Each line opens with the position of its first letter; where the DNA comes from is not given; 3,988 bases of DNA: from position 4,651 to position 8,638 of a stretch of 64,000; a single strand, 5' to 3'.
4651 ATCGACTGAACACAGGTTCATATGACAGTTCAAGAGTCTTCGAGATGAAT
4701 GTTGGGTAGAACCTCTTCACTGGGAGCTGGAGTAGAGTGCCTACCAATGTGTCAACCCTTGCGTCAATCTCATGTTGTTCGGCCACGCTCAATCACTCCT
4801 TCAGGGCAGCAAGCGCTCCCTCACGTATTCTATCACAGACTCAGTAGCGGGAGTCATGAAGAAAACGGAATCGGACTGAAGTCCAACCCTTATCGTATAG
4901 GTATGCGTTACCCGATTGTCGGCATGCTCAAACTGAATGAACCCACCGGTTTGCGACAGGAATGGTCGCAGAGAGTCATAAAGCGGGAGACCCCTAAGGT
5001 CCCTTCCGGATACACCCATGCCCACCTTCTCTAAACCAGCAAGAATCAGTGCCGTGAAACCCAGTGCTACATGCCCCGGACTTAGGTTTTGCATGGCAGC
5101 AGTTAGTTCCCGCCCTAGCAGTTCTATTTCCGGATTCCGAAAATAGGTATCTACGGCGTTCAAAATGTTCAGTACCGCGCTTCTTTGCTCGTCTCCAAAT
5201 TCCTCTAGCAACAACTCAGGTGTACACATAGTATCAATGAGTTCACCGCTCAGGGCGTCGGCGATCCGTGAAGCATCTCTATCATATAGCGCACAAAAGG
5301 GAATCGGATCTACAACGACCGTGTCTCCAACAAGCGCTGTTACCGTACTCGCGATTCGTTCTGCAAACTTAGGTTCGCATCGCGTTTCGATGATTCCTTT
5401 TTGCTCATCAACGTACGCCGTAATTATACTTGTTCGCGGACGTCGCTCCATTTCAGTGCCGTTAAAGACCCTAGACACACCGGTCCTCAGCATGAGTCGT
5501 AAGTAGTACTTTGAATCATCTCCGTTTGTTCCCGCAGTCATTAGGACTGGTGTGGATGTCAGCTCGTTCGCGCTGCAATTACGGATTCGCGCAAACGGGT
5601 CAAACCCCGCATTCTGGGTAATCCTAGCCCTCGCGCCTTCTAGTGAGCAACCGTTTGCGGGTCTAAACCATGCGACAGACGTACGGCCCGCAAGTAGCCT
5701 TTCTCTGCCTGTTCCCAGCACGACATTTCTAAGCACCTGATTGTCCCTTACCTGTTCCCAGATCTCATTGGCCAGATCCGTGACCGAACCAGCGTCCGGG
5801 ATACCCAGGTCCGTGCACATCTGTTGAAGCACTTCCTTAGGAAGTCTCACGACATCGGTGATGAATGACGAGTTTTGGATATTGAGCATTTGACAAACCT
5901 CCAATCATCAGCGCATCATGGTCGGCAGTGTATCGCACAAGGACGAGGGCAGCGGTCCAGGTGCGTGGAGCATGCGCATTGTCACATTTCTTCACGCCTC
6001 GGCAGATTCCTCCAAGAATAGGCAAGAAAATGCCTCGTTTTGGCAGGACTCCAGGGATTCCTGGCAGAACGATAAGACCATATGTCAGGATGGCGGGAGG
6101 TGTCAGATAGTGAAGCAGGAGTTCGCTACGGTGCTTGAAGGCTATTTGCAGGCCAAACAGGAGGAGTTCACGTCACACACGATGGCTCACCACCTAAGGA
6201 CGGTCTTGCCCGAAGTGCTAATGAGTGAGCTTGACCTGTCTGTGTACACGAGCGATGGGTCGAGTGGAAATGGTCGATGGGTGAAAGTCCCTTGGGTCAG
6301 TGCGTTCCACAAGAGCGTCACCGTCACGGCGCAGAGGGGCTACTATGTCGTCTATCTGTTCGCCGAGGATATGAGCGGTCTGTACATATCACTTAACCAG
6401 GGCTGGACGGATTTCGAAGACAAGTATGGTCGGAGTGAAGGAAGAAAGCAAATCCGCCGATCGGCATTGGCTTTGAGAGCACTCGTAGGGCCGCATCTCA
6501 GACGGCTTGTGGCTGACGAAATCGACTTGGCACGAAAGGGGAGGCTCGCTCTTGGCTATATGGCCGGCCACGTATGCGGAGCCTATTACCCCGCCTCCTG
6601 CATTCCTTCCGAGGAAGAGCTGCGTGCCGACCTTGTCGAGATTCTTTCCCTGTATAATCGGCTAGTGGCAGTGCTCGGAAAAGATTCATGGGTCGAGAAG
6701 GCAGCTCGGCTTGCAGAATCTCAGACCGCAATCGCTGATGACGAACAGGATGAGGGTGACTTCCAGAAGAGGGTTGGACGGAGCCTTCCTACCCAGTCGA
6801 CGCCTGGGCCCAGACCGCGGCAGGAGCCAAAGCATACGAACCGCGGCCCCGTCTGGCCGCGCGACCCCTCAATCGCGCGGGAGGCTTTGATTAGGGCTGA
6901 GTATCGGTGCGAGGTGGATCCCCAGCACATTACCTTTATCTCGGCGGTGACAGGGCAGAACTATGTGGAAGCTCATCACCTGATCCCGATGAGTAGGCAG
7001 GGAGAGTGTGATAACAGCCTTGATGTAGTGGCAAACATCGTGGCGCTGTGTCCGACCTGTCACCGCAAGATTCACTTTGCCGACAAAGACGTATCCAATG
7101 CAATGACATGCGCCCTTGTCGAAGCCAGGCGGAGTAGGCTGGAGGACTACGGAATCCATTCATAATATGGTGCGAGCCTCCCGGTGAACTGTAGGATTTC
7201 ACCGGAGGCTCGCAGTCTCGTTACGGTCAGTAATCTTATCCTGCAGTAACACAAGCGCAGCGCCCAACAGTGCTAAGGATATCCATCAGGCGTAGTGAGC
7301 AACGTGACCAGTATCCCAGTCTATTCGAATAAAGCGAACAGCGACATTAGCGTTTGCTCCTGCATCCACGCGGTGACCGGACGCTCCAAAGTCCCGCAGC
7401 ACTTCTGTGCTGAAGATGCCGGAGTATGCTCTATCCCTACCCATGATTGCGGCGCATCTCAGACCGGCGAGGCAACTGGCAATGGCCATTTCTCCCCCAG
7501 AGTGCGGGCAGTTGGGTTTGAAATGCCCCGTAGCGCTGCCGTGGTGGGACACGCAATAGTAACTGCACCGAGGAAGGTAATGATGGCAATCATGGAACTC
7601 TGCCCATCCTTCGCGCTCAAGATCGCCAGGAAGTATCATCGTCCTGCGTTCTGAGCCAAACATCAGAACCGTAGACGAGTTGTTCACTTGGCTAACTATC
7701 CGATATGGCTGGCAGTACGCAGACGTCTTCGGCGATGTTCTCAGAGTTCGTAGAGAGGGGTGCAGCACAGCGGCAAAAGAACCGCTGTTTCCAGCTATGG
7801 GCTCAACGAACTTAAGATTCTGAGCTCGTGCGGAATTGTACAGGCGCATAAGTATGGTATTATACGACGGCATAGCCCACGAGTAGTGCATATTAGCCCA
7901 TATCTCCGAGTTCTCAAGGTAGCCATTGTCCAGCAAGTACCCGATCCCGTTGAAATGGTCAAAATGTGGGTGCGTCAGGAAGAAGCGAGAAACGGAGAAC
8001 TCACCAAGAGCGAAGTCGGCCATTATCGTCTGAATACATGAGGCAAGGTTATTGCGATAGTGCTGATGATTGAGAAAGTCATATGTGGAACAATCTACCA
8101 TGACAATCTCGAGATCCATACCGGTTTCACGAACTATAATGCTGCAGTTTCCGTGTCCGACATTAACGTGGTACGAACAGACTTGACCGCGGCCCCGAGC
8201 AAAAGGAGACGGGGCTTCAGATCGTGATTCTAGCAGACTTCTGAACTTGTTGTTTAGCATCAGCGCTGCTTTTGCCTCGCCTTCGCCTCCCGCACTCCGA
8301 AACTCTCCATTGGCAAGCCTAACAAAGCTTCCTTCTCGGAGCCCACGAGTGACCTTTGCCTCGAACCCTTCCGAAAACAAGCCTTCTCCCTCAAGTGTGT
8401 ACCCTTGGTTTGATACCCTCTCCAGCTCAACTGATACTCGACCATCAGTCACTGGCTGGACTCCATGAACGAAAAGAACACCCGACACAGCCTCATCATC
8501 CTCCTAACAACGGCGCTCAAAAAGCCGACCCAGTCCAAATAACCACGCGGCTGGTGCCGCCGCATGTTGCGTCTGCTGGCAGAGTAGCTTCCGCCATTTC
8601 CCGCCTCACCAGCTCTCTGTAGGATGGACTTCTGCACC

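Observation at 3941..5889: Uncharacterised, tightly coupled two-gene cassette in the integrase-proximal defense island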

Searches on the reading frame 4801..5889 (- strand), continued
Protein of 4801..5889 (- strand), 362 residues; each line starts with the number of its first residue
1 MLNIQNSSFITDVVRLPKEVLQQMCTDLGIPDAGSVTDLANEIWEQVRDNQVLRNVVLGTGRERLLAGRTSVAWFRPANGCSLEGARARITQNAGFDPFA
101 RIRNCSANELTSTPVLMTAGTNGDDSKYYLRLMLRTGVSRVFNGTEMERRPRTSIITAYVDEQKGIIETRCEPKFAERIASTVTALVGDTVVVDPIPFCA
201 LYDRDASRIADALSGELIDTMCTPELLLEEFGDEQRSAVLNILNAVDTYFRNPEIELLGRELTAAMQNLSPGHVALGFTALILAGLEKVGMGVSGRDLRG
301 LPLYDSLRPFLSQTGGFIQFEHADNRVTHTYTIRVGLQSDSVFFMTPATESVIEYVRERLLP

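Call 65: fold_search(model_id=the predicted structure, library=viral)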
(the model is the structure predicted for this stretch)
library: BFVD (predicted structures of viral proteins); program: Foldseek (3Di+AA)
matches with E <= 10: 676; with E <= 0.001: 9
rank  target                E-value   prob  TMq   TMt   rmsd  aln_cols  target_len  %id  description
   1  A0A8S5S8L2            2.1e-06  1.00  0.27  0.31  13.7       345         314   10  Uncharacterized protein [Siphoviridae sp. ctylc9]
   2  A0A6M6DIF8            2.5e-05  0.97  0.19  0.16  22.1       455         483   11  (no name in the UniProt tables at hand)
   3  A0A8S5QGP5            5.0e-05  1.00  0.25  0.29  18.6       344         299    8  Uncharacterized protein [Siphoviridae sp. ctF6o6]
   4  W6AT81                1.9e-04  1.00  0.37  0.35   8.1       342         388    8  (no name in the UniProt tables at hand)
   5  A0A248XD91            3.1e-04  1.00  0.37  0.37   8.0       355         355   10  Recombination-associated protein RdgC [Klebsiella phage YMC16/01/N133_KPN_BP]
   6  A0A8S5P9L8            3.1e-04  1.00  0.37  0.36  11.8       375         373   11  Recombination-associated protein [Siphoviridae sp. ct8Hx23]
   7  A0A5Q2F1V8            3.5e-04  1.00  0.40  0.39   6.8       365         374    7  Recombination-associated protein RdgC [Serratia phage JS26]
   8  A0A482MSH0            7.2e-04  1.00  0.38  0.47   7.3       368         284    9  Exonuclease [Escherichia phage PTXU04]
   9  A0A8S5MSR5            7.6e-04  0.99  0.32  0.39   9.3       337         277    9  Uncharacterized protein [Siphoviridae sp. ctD6g5]
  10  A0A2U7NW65            2.7e-03  0.99  0.34  0.38   7.9       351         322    7  (no name in the UniProt tables at hand)
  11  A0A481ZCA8            1.7e-02  0.23  0.19  0.06  25.1       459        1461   10  Early transcription factor large subunit-like protein [Pithovirus LCPAC404]
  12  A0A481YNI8            4.3e-02  0.57  0.16  0.15  15.5       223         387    6  Transcription factor TFIID [Pithovirus LCDPAC01]
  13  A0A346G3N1            4.5e-02  0.44  0.21  0.24  16.0       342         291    6  (no name in the UniProt tables at hand)
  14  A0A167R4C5            5.0e-02  0.98  0.18  0.44   5.6       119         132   12  Uncharacterized protein [Powai lake megavirus]
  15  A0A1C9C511            6.2e-02  0.90  0.21  0.31   6.0       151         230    9  Putative TATA-box-binding protein [Heterosigma akashiwo virus 01]
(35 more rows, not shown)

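Call 66: search_protein_families(library=pfam, alignment_id=A4, max_evalue=0.00001)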
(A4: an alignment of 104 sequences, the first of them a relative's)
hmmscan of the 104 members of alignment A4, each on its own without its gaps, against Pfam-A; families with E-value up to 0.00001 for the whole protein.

A. member 1, L004:4874-5713:+ (279 aa): 0 families

B. families by the number of members that match (of 104 scanned): 71 families (the first 25 are shown)
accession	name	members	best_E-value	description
PF01510.30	Amidase_2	6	3.3e-22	N-acetylmuramoyl-L-alanine amidase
PF20441.4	TerL_nuclease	4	4.8e-57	Terminase large subunit, endonuclease domain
PF03354.21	TerL_ATPase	4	2.4e-33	Terminase large subunit, ATPase domain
PF05119.17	Terminase_4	4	8e-13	Phage terminase, small subunit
PF05105.17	Phage_holin_4_1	3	2.7e-40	Bacteriophage holin family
PF00589.27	Phage_integrase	3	8.8e-25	Phage integrase family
PF04865.19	Baseplate_J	2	2.8e-65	Baseplate J-like protein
PF04860.17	Phage_portal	2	4e-33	Phage portal protein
PF00574.28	CLP_protease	2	1.9e-29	Clp protease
PF01471.23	PG_binding_1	2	1.3e-17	Putative peptidoglycan binding domain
PF07833.16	Cu_amine_oxidN1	2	1.1e-11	Copper amine oxidase N-terminal domain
PF01844.29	HNH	2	1.8e-09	HNH endonuclease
PF01972.22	SDH_protease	2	6.2e-09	ClpP-like SDH-type serine proteinase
PF03796.21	DnaB_C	1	3.6e-87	DnaB-like helicase C terminal domain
PF00145.23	DNA_methylase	1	6e-87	C-5 cytosine-specific DNA methylase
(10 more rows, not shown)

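Call 67: search_protein_families(library=padloc, alignment_id=A4, max_evalue=0.00001)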
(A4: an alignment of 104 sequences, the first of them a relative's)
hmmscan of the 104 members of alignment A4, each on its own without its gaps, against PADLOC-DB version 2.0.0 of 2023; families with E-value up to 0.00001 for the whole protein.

A. member 1, L004:4874-5713:+ (279 aa): 1 family
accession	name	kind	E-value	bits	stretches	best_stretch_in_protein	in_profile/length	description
PDLC02782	SspD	-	8.6e-16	56.4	1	14-257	2-219/277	SspD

B. families by the number of members that match (of 104 scanned): 68 families (the first 25 are shown)
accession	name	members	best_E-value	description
PDLC03272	MTase_II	1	4.7e-100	Type II methyltransferase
PDLC03286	MTase_II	1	2.4e-97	Type II methyltransferase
PDLC03734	oMTase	1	3.1e-86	orphan methyltransferase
PDLC03361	MTase_II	1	9.1e-65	Type II methyltransferase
PDLC03378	MTase_II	1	1.3e-62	Type II methyltransferase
PDLC03234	MTase_II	1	3.2e-61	Type II methyltransferase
PDLC03217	MTase_II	1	3.4e-61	Type II methyltransferase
PDLC02653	DrmMII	1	8e-56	DrmMII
PDLC00026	DruM2|DruM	1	2.3e-55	DNA cytosine methylase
PDLC03326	MTase_II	1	3.3e-51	Type II methyltransferase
PDLC03242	MTase_II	1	1.5e-48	Type II methyltransferase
PDLC00033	DruM2|DruM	1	4.3e-47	DNA cytosine methylase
PDLC03716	oMTase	1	5.2e-45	orphan methyltransferase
PDLC03330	MTase_II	1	3.3e-43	Type II methyltransferase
PDLC00034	DruM2|DruM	1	4.3e-42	DNA cytosine methylase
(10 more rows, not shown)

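Call 88: find_related_loci(query=A6, collection=genome_contigs, flank=4000)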
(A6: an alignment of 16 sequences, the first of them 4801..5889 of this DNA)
Query A6 (362 aa) in genome_contigs; peptide patterns used: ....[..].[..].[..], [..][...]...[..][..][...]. (x = any residue, [..] = any of these).
77 stretches matched a pattern; 10 encode a relative of the query (tblastn E <= 1e-3); 10 distinct loci.
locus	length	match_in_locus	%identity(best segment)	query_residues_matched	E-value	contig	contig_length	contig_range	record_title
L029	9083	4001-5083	44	1-361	8e-107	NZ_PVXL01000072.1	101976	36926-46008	Neomoorella stamsii strain DSM 26217 MOST_contig000072, whole genome shotgun sequence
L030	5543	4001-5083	41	1-361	7e-98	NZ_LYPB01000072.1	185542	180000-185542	Paenibacillus oryzisoli strain 1ZS3-15 scaffold3, whole genome shotgun sequence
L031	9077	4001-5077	46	1-360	3e-107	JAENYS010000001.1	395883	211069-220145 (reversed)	MAG: Desulfoscipio geothermicus isolate BL5_bin.4 BL5_bin4_NODE_11_length_395883_cov_85.729658, whole genome shotgun seq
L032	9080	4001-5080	39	1-361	2e-87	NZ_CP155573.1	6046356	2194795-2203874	Sporomusa silvacetica DSM 10669 chromosome, complete genome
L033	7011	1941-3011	38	1-361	6e-73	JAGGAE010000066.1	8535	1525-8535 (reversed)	MAG: Bacillota bacterium isolate CTSoil_082 scaffold_9150, whole genome shotgun sequence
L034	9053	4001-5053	35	10-361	7e-71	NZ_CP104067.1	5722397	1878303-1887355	Alicyclobacillus fastidiosus strain DSM 17978 chromosome, complete genome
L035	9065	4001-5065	35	3-361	4e-75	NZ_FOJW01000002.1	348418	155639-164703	Lentibacillus halodurans strain CGMCC 1.3702, whole genome shotgun sequence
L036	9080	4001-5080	40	1-361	1e-89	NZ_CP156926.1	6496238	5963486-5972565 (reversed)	Sporomusa aerivorans strain DSM 13326 chromosome, complete genome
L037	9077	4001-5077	41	1-361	7e-86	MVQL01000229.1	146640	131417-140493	MAG: Pelotomaculum sp. PtaB.Bin104 A4E53_contig000230, whole genome shotgun sequence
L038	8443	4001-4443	47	209-357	1e-32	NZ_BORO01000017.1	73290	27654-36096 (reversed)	Oceanobacillus sp. J11TS1 sequence17, whole genome shotgun sequence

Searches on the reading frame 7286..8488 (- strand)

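Call 4: search_protein_families(library=pfam, proteins=[window:7286-8488:-], max_evalue=1)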
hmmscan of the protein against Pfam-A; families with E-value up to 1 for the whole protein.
window:7286-8488:- (400 aa): 1 family
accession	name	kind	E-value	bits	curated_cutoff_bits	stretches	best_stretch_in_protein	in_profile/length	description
PF00753.33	Lactamase_B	-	0.00041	20.8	22.7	1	156-188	34-66/196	Metallo-beta-lactamase superfamily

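Call 5: search_protein_families(library=padloc, proteins=[window:7286-8488:-], max_evalue=1)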
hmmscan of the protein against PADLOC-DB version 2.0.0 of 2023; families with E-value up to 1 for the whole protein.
window:7286-8488:- (400 aa): 3 families
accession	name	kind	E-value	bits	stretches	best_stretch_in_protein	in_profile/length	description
PDLC04676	PDC-M48B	-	0.00034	17.6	1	265-318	211-268/357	-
PDLC03854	LmuA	-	0.0005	17.3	1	111-200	11-94/345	-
PDLC04673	PDC-M48B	-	0.0053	14.2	1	162-193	48-79/296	-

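Call 6: search_protein_families(library=phrogs, proteins=[window:7286-8488:-], max_evalue=1)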
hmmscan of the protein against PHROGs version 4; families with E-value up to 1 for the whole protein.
window:7286-8488:- (400 aa): 4 families
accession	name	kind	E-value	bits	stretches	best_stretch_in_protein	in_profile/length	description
phrog_7043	-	tail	8.8e-07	28.8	1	170-319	679-819/1077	tail protein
phrog_392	-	other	0.00014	22.4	1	113-202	17-88/348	metal-dependent hydrolase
phrog_14556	-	unknown function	0.048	13.4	1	171-339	187-335/451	-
phrog_36445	-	unknown function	0.082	13.6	1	268-339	71-141/195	-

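Call 7: search_protein_families(library=ncbifam, proteins=[window:7286-8488:-], max_evalue=1)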
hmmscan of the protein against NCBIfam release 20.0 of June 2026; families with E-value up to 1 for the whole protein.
window:7286-8488:- (400 aa): 5 families
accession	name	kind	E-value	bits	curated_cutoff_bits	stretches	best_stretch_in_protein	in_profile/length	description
TIGR00361.1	ComEC_Rec2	equivalog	0.0021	16.3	190.05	1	267-338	561-631/663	DNA internalization-related competence protein ComEC/Rec2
NF008580.0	PRK11539.1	equivalog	0.005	15.2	969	1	264-339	616-691/758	ComEC family protein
NF058524.1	6A-MBL_enzyme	equivalog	0.014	14.6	220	1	109-187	3-78/346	anti-phage 6A-MBL system MBL-fold protein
TIGR02651.1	RNase_Z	equivalog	0.016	14.2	292.95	1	153-190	39-76/302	ribonuclease Z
NF012229.1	bla_class_B_core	domain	0.2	11.8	100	1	152-186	38-72/139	metallo-beta-lactamase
